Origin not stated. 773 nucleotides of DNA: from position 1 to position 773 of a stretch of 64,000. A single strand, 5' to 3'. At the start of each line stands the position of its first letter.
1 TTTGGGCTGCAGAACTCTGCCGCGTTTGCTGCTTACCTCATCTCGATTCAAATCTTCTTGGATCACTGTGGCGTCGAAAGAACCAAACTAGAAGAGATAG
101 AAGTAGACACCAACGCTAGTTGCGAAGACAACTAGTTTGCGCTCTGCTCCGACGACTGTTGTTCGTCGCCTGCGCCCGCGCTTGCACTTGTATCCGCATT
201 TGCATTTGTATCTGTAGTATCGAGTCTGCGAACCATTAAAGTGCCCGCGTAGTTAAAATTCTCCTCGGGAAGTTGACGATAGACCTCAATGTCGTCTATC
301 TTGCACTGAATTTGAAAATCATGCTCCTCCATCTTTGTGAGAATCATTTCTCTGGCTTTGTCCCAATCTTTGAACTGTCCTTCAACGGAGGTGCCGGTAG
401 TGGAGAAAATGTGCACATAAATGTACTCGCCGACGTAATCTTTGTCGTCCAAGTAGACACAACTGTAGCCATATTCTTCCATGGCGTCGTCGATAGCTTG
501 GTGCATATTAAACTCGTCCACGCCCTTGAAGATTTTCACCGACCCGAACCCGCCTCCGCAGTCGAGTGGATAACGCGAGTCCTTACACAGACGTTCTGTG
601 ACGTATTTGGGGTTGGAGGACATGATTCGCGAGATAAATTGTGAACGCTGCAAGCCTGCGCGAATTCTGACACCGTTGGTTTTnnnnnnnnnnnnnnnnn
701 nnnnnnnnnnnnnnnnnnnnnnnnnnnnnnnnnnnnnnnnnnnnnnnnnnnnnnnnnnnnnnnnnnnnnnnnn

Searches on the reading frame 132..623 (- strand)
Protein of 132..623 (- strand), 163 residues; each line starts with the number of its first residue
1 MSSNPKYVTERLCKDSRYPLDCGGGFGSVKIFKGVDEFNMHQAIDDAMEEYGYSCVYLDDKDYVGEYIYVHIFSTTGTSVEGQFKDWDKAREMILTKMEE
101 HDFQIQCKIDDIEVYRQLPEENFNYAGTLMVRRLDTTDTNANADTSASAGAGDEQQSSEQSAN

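Call 19: search_protein_families(library=pfam, alignment_id=A1, max_evalue=0.01)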
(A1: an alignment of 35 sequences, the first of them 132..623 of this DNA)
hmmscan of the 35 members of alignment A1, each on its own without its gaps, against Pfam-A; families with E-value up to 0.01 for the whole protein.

A. member 1, window:132-623:- (163 aa): 0 families

B. families by the number of members that match (of 35 scanned): 22 families
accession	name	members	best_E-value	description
PF13191.12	AAA_16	2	4.7e-06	AAA ATPase domain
PF13401.12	AAA_22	2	0.00038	AAA domain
PF01637.24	ATPase_2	2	0.0012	ATPase domain predominantly from Archaea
PF12796.13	Ank_2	1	2.4e-35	Ankyrin repeats (3 copies)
PF00023.36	Ank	1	6.2e-32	Ankyrin repeat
PF13637.12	Ank_4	1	1.3e-26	Ankyrin repeats (many copies)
PF13606.12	Ank_3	1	4e-24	Ankyrin repeat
PF13857.12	Ank_5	1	9e-21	Ankyrin repeats (many copies)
PF00782.25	DSPc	1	7e-14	Dual specificity phosphatase, catalytic domain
PF13328.12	HD_4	1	5.2e-11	HD domain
PF03382.20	DUF285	1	7.7e-10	Mycoplasma protein of unknown function, DUF285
PF21362.3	Sina_RING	1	8.8e-09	E3 ubiquitin-protein ligase sina/sinah, RING finger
PF24521.3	Ank_KRIT1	1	7.1e-08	KRIT1 ankyrin-repeats domain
PF23745.1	ANK_LRRK2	1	9.8e-08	LRRK2 ANK repeat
PF21361.3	Sina_ZnF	1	3.2e-05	Sina, zinc finger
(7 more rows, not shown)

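Call 77: search_protein_families(library=phrogs, alignment_id=A1, max_evalue=0.001)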
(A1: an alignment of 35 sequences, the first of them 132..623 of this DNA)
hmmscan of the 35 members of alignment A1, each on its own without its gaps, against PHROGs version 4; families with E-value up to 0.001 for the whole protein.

A. member 1, window:132-623:- (163 aa): 0 families

B. families by the number of members that match (of 35 scanned): 9 families
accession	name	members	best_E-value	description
phrog_9049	-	1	2.7e-25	-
phrog_9262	-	1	2.1e-24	-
phrog_990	-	1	8.5e-11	metal-dependent phosphohydrolase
phrog_17273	-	1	2.2e-06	-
phrog_16592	-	1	8.5e-06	-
phrog_22899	-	1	1.5e-05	-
phrog_15275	-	1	0.00013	-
phrog_32047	-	1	0.0002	phosphohydrolase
phrog_5614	-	1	0.00036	-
